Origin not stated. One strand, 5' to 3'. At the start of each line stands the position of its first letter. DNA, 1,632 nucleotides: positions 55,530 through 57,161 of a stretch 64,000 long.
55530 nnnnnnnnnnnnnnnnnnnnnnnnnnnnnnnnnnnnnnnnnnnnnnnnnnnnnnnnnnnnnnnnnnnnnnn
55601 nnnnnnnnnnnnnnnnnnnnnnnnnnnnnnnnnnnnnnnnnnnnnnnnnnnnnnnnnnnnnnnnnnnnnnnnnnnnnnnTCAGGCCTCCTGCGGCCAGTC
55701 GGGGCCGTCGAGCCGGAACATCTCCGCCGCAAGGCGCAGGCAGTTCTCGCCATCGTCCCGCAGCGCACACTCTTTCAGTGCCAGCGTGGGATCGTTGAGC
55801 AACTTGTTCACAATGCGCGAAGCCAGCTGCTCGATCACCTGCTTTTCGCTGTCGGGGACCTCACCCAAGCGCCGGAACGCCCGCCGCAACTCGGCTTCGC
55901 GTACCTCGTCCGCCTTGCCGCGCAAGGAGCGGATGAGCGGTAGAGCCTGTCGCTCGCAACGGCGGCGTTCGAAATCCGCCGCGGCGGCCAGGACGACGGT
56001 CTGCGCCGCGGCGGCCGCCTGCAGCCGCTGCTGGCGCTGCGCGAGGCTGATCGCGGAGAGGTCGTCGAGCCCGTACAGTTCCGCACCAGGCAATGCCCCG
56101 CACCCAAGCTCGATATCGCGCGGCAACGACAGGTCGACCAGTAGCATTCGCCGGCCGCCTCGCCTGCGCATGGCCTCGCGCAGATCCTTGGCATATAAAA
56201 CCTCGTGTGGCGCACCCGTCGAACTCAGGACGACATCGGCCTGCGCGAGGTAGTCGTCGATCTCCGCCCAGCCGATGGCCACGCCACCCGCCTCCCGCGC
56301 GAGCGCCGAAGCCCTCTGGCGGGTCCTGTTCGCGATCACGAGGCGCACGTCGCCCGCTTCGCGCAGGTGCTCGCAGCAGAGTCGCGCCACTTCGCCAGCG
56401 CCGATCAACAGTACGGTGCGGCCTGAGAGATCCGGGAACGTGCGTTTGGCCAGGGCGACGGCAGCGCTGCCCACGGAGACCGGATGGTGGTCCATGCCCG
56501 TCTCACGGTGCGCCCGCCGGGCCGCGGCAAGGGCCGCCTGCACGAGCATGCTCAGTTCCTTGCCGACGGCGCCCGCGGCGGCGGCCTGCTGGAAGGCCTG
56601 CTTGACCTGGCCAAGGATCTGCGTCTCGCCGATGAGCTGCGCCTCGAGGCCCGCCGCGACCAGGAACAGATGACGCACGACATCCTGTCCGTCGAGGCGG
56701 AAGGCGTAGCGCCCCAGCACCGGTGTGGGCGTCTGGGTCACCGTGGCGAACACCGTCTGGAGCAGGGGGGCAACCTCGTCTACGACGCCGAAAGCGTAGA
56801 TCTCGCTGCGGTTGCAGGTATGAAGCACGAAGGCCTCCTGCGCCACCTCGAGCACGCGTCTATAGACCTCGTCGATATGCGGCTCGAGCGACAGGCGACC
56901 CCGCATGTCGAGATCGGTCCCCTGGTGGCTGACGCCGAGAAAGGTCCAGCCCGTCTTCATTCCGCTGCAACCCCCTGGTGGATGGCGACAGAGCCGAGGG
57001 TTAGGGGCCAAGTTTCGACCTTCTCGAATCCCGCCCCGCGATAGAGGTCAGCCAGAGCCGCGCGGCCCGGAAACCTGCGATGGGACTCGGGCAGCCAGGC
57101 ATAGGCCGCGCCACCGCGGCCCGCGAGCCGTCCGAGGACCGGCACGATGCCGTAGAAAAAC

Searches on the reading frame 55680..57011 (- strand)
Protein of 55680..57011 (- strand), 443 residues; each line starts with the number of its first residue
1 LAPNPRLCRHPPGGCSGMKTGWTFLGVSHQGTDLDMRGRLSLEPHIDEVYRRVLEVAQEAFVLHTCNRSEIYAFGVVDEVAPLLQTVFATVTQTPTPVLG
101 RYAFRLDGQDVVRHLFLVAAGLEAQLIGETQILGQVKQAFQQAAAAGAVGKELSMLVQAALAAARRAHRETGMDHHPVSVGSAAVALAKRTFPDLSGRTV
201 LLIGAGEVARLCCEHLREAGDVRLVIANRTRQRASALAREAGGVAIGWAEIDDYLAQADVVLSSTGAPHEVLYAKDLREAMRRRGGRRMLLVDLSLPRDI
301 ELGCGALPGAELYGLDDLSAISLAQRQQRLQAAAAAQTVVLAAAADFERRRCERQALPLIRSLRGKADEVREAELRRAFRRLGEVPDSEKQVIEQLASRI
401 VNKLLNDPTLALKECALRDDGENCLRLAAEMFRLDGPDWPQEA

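Call 67: search_protein_families(library=pfam, proteins=[window:55680-57011:-], max_evalue=0.0001)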
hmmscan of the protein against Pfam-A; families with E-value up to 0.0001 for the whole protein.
window:55680-57011:- (443 aa): 5 families
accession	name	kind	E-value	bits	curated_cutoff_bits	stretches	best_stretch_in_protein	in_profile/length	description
PF05201.20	GlutR_N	-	2.6e-36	125.1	27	1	25-171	1-151/151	Glutamyl-tRNAGlu reductase, N-terminal domain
PF01488.26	Shikimate_DH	-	3.4e-35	121.6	24.3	1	187-321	2-138/138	Shikimate / quinate 5-dehydrogenase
PF00745.25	GlutR_dimer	-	2.4e-23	82.8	22.9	1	336-434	2-99/99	Glutamyl-tRNAGlu reductase, dimerisation domain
PF13241.12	NAD_binding_7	-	8.7e-06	26.7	22.1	1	193-269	3-73/104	Putative NAD(P)-binding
PF02826.25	2-Hacid_dh_C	-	9.6e-05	22.3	25.1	0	187-264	26-98/178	D-isomer specific 2-hydroxyacid dehydrogenase, NAD binding domain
